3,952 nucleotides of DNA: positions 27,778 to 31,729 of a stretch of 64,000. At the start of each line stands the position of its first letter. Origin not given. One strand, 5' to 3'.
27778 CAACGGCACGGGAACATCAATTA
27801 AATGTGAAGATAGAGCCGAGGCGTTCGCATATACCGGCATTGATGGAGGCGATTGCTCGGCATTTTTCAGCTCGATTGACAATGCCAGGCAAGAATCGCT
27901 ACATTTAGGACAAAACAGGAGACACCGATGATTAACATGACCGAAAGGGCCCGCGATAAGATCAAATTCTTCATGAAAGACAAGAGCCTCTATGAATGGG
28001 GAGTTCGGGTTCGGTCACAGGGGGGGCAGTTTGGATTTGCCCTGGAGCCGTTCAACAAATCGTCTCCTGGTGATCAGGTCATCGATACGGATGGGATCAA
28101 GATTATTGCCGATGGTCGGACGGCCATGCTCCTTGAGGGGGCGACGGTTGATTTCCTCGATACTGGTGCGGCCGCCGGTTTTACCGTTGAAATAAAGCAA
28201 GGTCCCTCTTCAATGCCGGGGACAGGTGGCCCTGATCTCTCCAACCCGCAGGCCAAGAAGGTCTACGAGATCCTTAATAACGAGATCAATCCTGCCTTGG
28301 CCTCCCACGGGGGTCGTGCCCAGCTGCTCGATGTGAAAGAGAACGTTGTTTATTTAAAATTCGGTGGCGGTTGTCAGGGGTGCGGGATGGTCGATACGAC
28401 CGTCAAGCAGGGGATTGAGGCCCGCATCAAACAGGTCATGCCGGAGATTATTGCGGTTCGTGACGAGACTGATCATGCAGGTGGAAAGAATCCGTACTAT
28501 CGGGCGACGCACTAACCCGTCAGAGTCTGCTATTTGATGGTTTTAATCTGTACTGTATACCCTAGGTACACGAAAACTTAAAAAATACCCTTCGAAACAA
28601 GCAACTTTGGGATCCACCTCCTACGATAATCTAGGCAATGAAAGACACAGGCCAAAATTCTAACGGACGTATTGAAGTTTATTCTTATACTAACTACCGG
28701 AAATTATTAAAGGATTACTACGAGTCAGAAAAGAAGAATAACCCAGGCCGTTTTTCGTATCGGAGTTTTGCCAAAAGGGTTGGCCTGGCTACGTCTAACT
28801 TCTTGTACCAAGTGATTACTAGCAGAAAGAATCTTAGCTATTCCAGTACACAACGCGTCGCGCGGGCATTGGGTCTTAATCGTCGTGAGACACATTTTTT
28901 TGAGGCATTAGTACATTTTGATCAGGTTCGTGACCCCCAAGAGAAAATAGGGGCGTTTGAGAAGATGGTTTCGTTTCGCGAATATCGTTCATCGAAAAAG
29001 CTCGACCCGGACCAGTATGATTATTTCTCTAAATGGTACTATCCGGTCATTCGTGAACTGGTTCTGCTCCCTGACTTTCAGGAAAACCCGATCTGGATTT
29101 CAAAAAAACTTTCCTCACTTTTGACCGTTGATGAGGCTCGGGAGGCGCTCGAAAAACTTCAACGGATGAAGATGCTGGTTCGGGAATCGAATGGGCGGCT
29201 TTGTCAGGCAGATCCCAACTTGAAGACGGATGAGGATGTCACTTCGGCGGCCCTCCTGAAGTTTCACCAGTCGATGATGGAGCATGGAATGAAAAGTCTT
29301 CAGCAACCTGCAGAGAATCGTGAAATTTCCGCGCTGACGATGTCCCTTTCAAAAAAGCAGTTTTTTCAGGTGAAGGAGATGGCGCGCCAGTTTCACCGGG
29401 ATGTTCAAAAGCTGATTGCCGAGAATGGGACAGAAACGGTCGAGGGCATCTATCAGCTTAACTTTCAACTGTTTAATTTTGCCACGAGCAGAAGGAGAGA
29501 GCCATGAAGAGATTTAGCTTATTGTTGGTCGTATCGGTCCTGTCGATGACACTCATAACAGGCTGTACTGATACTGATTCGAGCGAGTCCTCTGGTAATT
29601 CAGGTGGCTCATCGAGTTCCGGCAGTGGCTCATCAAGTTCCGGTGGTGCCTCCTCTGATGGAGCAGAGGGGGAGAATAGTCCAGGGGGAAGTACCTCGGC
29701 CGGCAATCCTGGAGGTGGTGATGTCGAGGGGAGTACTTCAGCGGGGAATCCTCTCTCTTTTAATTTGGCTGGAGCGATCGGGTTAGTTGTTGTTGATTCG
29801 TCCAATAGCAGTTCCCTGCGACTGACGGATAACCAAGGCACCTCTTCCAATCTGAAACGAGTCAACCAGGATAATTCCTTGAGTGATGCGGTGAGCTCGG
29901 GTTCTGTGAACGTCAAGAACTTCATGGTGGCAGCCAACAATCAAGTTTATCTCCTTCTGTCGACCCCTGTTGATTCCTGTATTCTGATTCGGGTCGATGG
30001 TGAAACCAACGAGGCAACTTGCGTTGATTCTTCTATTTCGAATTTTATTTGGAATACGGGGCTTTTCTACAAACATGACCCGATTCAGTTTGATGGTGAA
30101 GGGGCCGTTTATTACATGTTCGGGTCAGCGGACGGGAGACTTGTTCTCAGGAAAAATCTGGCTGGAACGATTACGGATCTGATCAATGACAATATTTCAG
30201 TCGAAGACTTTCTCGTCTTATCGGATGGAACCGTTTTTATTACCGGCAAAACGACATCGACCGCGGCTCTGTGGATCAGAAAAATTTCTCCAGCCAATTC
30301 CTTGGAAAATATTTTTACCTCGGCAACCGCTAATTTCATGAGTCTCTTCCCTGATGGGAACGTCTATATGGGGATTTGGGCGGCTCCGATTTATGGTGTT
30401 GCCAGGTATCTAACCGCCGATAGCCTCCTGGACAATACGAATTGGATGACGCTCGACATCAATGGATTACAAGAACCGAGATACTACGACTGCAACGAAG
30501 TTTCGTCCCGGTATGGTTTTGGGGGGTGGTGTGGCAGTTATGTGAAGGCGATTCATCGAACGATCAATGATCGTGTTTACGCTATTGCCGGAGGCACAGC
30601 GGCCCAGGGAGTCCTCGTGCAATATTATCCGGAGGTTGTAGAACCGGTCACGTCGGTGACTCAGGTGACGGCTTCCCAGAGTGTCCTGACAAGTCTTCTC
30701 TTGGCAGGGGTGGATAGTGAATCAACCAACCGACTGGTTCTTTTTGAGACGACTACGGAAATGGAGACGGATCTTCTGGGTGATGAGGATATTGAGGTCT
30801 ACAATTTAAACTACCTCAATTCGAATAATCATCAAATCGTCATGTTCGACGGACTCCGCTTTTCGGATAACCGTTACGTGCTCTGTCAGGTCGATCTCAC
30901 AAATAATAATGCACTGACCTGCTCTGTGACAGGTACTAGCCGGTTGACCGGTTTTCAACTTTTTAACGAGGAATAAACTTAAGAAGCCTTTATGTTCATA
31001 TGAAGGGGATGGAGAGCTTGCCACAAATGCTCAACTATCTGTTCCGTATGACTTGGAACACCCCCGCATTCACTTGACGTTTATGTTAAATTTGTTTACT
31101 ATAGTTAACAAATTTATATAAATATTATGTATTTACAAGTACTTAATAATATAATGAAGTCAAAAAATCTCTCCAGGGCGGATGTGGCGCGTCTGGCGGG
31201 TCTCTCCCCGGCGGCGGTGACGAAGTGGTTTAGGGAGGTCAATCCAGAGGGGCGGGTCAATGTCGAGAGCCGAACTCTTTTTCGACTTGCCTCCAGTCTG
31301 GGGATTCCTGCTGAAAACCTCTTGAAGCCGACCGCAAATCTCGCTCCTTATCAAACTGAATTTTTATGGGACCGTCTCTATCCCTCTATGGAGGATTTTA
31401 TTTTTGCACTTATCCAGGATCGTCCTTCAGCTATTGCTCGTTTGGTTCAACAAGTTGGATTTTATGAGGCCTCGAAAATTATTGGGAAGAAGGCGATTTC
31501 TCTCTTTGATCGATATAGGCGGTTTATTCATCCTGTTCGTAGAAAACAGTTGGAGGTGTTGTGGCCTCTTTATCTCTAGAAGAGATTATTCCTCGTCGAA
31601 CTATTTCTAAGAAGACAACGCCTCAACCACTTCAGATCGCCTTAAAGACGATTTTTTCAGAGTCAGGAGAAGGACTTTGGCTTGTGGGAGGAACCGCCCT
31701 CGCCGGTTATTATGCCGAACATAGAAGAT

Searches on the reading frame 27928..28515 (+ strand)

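Call 3: search_protein_families(library=pfam, proteins=[window:27928-28515:+], max_evalue=1)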
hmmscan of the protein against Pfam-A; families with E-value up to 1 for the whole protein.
window:27928-28515:+ (195 aa): 3 families
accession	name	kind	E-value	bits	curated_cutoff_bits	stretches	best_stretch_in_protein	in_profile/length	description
PF01106.22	NifU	-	8.7e-22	77.5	27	1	113-177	2-66/67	NifU-like domain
PF01521.26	Fe-S_biosyn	-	4.9e-09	36.8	26.3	1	2-87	3-97/110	Iron-sulphur cluster biosynthesis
PF21183.3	HAT1_C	-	0.19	12.6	27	0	104-117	38-51/52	Histone acetyltransferase type B catalytic subunit, C-terminal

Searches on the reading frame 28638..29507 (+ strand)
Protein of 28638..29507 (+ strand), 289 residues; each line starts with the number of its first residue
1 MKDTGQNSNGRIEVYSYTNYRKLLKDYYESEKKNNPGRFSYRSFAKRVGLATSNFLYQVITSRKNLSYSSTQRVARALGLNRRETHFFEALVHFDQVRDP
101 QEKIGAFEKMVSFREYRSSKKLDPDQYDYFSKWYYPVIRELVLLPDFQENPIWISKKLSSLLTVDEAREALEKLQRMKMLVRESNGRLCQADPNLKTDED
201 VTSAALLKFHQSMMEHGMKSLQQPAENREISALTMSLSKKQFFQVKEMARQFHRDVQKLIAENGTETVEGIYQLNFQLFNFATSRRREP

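Call 3: search_protein_families(library=pfam, proteins=[window:28638-29507:+], max_evalue=1)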
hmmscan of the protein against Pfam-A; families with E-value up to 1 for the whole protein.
window:28638-29507:+ (289 aa): 4 families
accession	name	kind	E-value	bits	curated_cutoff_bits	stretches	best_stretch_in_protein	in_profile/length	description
PF14394.12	DUF4423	-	1.3e-43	149.1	30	1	115-280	3-164/165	Domain of unknown function (DUF4423)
PF09744.14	RH1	-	0.011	16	24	1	245-271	2-28/65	RILP homology 1 domain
PF09086.16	DUF1924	-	0.029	15.1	22.5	1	223-267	43-87/96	Domain of unknown function (DUF1924)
PF13404.12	HTH_AsnC-type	-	0.2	11.9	27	0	37-53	16-32/42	AsnC-type helix-turn-helix domain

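Call 4: search_protein_families(library=padloc, proteins=[window:28638-29507:+], max_evalue=1)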
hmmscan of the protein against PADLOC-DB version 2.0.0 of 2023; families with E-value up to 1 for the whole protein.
window:28638-29507:+ (289 aa): 0 families

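Call 5: search_protein_families(library=ncbifam, proteins=[window:28638-29507:+], max_evalue=1)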
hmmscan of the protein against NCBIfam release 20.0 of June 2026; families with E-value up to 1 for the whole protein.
window:28638-29507:+ (289 aa): 1 family
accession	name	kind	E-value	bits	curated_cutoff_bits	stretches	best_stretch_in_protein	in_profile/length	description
TIGR02147.1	Fsuc_second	paralog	1.2e-63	215.2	50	1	12-282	2-270/272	TIGR02147 family protein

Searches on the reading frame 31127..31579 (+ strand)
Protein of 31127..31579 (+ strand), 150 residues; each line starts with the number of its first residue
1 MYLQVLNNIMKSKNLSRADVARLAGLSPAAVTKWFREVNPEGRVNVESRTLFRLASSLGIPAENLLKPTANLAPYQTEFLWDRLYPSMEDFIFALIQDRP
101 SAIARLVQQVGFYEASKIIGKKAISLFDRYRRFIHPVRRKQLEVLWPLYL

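Call 3: search_protein_families(library=pfam, proteins=[window:31127-31579:+], max_evalue=1)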
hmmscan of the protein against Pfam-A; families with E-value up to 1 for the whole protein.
window:31127-31579:+ (150 aa): 14 families
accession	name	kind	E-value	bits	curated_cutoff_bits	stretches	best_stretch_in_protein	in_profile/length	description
PF01381.28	HTH_3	-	4.1e-06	27.2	23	1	9-62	4-52/55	Helix-turn-helix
PF13443.12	HTH_26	-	4.3e-05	24.1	22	1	6-66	2-58/63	Cro/C1-type HTH DNA-binding domain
PF13560.12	HTH_31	-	0.0022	18.7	27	1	12-63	12-59/64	Helix-turn-helix domain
PF20432.4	Xre-like-HTH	-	0.03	15.1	25.8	0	6-33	15-42/63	Antitoxin Xre-like helix-turn-helix domain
PF15943.11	YdaS_toxin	-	0.032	14.5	30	1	17-51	11-48/65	Bacterial toxin YdaS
PF13412.12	HTH_24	-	0.047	13.7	21.9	1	4-32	7-35/48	Winged helix-turn-helix DNA-binding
PF13542.12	HTH_Tnp_ISL3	-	0.062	13.2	27.4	1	13-37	25-49/51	Helix-turn-helix domain of transposase family ISL3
PF05344.16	DUF746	-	0.095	13.2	26.9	1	12-38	10-36/64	Domain of Unknown Function (DUF746)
PF12802.13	MarR_2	-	0.11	13.1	27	1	2-32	7-38/61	MarR family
PF13693.12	HTH_35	-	0.11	12.9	25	0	11-42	12-43/75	Winged helix-turn-helix DNA-binding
PF13518.12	HTH_28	-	0.17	12.4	25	1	12-39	11-37/52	Helix-turn-helix domain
PF14549.12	P22_Cro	-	0.18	12.1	30.2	1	18-51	13-46/60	DNA-binding transcriptional regulator Cro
PF01527.26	HTH_Tnp_1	-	0.22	12.2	24.1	1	15-49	24-57/75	Transposase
PF00356.27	LacI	-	0.24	11.6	27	1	19-48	4-30/46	Bacterial regulatory proteins, lacI family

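Call 4: search_protein_families(library=padloc, proteins=[window:31127-31579:+], max_evalue=1)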
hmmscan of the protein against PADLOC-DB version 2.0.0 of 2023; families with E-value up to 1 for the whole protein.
window:31127-31579:+ (150 aa): 7 families
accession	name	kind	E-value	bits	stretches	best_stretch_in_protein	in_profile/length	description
PDLC03951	RmrA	-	0.0012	15.9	1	6-71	13-73/400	-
PDLC04760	PDC-M64C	-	0.0025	16.1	1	6-61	31-81/93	-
PDLC04758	PDC-M64B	-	0.0026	16.2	1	6-59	35-83/123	-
PDLC04133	mad1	-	0.0078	14.5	1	10-38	1-29/60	mads_1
PDLC03948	RmrA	-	0.015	12.2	1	6-81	13-83/397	-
PDLC03956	RmrA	-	0.02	12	1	15-71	23-74/399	-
PDLC04762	PDC-M64C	-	0.026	12.6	1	6-62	32-83/97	-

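Call 5: search_protein_families(library=ncbifam, proteins=[window:31127-31579:+], max_evalue=1)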
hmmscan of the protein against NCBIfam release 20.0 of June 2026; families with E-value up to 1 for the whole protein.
window:31127-31579:+ (150 aa): 5 families
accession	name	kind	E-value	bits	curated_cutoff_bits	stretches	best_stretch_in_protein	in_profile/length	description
NF007282.0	PRK09744.1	subfamily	0.0034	17.6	130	1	16-44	12-39/75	DNA-binding transcriptional regulator DicC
NF010860.0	PRK14267.1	equivalog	0.04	13.6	412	1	65-119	171-227/253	phosphate ABC transporter ATP-binding protein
NF049930.1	TransRegMlc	equivalog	0.046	13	530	1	9-66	25-79/405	sugar metabolism global transcriptional regulator Mlc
NF047984.1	porin_WD0745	equivalog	0.06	11.9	600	1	14-43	315-344/662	WD0745 family porin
NF047595.1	IS66_ISRel24_TnpA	equivalog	0.099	13.3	74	1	15-42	22-50/113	IS66-like element accessory protein TnpA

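Call 10: find_homologous_proteins(query=window:31127-31579:+)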
Query window:31127-31579:+ (150 aa): 22 proteins with E <= 0.001 among 96 candidates.
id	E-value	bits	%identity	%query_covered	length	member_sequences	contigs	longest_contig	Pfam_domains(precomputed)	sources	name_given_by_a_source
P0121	1.8e-86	305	100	94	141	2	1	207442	PF01381.29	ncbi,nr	ncbi:MAG: helix-turn-helix transcriptional regulator [Deltaproteobacteria bacterium]|nr:helix-turn-h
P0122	3.9e-67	243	73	99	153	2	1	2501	PF01381.29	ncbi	-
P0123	1.1e-64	235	74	93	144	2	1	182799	-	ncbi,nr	ncbi:MAG: hypothetical protein HYT76_07590 [Deltaproteobacteria bacterium]|nr:hypothetical protein [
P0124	3.5e-60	220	65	100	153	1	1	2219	PF01381.29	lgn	-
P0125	7.5e-56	206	72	89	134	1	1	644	-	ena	-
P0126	2.5e-55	204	67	93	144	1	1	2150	-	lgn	-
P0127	1.6e-54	202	64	99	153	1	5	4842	-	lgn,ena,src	-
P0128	2.2e-46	175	56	99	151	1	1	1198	-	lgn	-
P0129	2.9e-45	172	54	99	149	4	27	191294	PF01381.29,PF13443.13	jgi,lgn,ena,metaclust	metaclust:\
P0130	4.5e-45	171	56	99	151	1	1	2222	PF01381.29,PF13443.13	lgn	-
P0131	6.2e-45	171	56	99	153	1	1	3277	PF01381.29,PF13443.13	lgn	-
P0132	4.0e-43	165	56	99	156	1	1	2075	-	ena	-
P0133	5.8e-42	161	55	100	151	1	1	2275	-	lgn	-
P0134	3.0e-38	149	52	94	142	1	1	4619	-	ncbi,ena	-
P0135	6.9e-38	148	54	93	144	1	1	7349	PF01381.29,PF13443.13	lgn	-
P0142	4.4e-23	100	38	100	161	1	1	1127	PF01381.29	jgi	jgi:transcriptional regulator with XRE-family HTH domain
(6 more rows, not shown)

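Call 12: search_solved_structures(query=window:31127-31579:+, max_evalue=10, show_alignments=1)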
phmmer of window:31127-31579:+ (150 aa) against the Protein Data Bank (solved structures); distinct sequences matched with E-value up to 10: 5.
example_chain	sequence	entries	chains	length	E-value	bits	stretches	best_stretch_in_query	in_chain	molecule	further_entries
2cfx_A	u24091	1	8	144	0.05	16.9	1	3-89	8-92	HTH-TYPE TRANSCRIPTIONAL REGULATOR LRPC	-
2ef8_A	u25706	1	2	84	0.23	14.8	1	3-70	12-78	Putative transcription factor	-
2kif_A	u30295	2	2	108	0.47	13.8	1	23-58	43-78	O6-methylguanine-DNA methyltransferase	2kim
3bp8_A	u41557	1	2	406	0.78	13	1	15-67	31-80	Putative NAGC-like transcriptional regulator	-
9srt_D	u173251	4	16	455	1.1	12.6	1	15-66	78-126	DNA-binding transcriptional repressor Mlc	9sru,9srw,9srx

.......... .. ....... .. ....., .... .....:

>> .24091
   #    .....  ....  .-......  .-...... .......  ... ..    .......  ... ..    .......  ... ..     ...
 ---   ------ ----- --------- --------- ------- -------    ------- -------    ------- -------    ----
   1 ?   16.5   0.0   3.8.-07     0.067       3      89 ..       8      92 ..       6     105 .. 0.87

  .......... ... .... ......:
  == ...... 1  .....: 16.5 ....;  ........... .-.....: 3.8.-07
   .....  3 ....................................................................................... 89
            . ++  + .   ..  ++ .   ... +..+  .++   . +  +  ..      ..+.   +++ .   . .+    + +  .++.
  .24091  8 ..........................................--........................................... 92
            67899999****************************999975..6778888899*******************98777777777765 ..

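Call 17: search_solved_structures(query=A2, max_evalue=10, show_alignments=1)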
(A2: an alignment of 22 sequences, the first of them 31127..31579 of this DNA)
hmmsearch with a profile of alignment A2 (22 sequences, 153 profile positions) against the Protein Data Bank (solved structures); distinct sequences matched with E-value up to 10: 54.
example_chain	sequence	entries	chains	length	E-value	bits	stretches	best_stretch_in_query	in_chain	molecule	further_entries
1adr_A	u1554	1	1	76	0.00065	23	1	11-68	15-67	P22 C2 REPRESSOR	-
2r1j_L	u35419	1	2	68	0.00082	22.7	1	11-67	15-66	Repressor protein C2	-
3jxb_C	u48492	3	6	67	0.0009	22.6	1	11-67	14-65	Repressor protein C2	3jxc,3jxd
2b5a_A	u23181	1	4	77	0.012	18.9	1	5-70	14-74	C.BclI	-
1y7y_A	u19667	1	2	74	0.058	16.7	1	4-66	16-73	C.AhdI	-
2xiu_A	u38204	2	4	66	0.072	16.4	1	1-32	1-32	CYLR2 | CYLR2 SYNONYM CYTOLYSIN REPRESSOR 2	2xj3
1utx_A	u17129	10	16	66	0.073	16.4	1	1-32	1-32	CYLR2 | cytolysin regulator 2 | PUTATIVE TRANSCRIPTION REGULATOR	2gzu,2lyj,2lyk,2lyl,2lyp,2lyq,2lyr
1y9q_A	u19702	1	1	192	0.082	16.2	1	4-79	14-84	transcriptional regulator, HTH_3 family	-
3lfp_A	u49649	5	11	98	0.14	15.4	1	1-84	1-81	Csp231I C protein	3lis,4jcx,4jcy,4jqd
7t5u_A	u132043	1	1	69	0.14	15.4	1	5-67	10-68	Helix-turn-helix domain-containing protein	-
4cyd_A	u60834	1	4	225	0.19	15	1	8-52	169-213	PROBABLE TRANSCRIPTION REGULATOR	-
4byy_A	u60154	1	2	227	0.19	15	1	8-52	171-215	TRANSCRIPTIONAL REGULATOR, CRP/FNR FAMILY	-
6a6c_A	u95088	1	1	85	0.2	15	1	18-50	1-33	Beta-1,3-glucanase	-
3r6s_A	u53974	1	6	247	0.22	14.8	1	8-52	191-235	transcription regulator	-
3h3u_A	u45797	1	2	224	0.24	14.7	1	9-52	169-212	PROBABLE TRANSCRIPTIONAL REGULATORY PROTEIN (PROBABLY CRP/FNR-FAMILY)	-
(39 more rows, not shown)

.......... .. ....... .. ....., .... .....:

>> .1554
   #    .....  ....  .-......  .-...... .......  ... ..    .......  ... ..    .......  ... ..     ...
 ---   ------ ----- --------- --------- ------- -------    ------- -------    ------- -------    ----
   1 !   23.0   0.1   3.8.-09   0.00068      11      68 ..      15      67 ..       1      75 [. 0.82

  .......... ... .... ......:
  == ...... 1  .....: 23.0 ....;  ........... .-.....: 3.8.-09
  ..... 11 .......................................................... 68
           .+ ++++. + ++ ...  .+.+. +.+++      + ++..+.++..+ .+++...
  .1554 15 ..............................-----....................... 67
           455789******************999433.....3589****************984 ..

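Call 32: predict_structure(alignment_id=A2)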
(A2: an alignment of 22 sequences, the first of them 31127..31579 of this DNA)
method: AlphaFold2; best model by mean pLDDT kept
length: 150 residues; sequences in the alignment: 22
mean_pLDDT: 92.2   pTM: 0.75
mean pLDDT of the five models: 92.2, 91.3, 88.8, 88.1, 87.4
residues with pLDDT >= 90: 120; 70-90: 30; 50-70: 0; < 50: 0
segments of 3 or more residues with pLDDT < 50: none
pLDDT, mean of each block of 10 residues (from residue 1): 92 92 93 91 91 94 90 88 87 93 96 95 95 95 92
secondary structure, 60 per line:
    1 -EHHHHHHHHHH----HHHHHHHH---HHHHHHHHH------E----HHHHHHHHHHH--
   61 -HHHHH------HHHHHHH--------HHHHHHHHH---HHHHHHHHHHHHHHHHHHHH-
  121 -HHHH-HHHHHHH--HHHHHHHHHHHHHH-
elements in order: H3-12 H17-24 H28-36 H48-58 H62-66 H73-79 H88-96 H100-119 H122-125 H127-133 H136-149

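Call 39: search_protein_families(library=pfam, alignment_id=A2, max_evalue=0.1)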
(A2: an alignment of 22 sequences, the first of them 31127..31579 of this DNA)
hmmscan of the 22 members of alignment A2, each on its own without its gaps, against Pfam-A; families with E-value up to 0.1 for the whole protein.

A. member 1, window:31127-31579:+ (150 aa): 8 families
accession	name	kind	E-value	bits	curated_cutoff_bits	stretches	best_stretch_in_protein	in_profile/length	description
PF01381.28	HTH_3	-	4.1e-06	27.2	23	1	9-62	4-52/55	Helix-turn-helix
PF13443.12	HTH_26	-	4.3e-05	24.1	22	1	6-66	2-58/63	Cro/C1-type HTH DNA-binding domain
PF13560.12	HTH_31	-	0.0022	18.7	27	1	12-63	12-59/64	Helix-turn-helix domain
PF20432.4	Xre-like-HTH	-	0.03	15.1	25.8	0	6-33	15-42/63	Antitoxin Xre-like helix-turn-helix domain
PF15943.11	YdaS_toxin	-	0.032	14.5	30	1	17-51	11-48/65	Bacterial toxin YdaS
PF13412.12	HTH_24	-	0.047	13.7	21.9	0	4-32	7-35/48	Winged helix-turn-helix DNA-binding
PF13542.12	HTH_Tnp_ISL3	-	0.062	13.2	27.4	0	13-37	25-49/51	Helix-turn-helix domain of transposase family ISL3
PF05344.16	DUF746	-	0.095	13.2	26.9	0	12-38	10-36/64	Domain of Unknown Function (DUF746)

B. families by the number of members that match (of 22 scanned): 34 families (the first 25 are shown)
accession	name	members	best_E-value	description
PF01381.28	HTH_3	21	6.9e-10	Helix-turn-helix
PF13560.12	HTH_31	19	5.9e-06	Helix-turn-helix domain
PF13443.12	HTH_26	18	2.7e-08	Cro/C1-type HTH DNA-binding domain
PF15943.11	YdaS_toxin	18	0.0001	Bacterial toxin YdaS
PF00356.27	LacI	14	0.0019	Bacterial regulatory proteins, lacI family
PF13384.12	HTH_23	11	0.00018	Homeodomain-like domain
PF13545.12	HTH_Crp_2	11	0.00019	Crp-like helix-turn-helix domain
PF13518.12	HTH_28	9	9e-05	Helix-turn-helix domain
PF12802.13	MarR_2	8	0.0012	MarR family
PF14549.12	P22_Cro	7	0.0074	DNA-binding transcriptional regulator Cro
PF01047.28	MarR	6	0.0064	MarR family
PF20432.4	Xre-like-HTH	6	0.013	Antitoxin Xre-like helix-turn-helix domain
PF04545.22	Sigma70_r4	5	0.0017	Sigma-70, region 4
PF13412.12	HTH_24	4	0.0054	Winged helix-turn-helix DNA-binding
PF13551.12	HTH_29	4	0.024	Winged helix-turn helix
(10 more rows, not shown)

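Call 53: search_protein_families(library=phrogs, proteins=[window:31127-31579:+], max_evalue=0.01)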
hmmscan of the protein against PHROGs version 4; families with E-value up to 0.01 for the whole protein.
window:31127-31579:+ (150 aa): 8 families
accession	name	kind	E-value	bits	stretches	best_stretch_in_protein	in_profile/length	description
phrog_8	-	transcription regulation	1.7e-06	28.7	1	8-103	165-242/346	transcriptional regulator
phrog_1373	-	transcription regulation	2e-06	28.9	1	4-69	66-126/166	transcriptional regulator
phrog_4583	-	transcription regulation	0.0012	19.8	1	9-71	18-75/81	transcriptional repressor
phrog_8898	-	unknown function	0.0014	19.3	1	3-39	3-39/70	-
phrog_57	-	head and packaging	0.0018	19.1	1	9-57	7-55/199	terminase small subunit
phrog_2439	-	transcription regulation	0.0039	17.1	1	5-79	11-80/367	transcriptional regulator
phrog_10103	-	unknown function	0.005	18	1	5-35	12-42/62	-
phrog_296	-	integration and excision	0.0074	16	1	3-37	229-263/626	DNA transposition protein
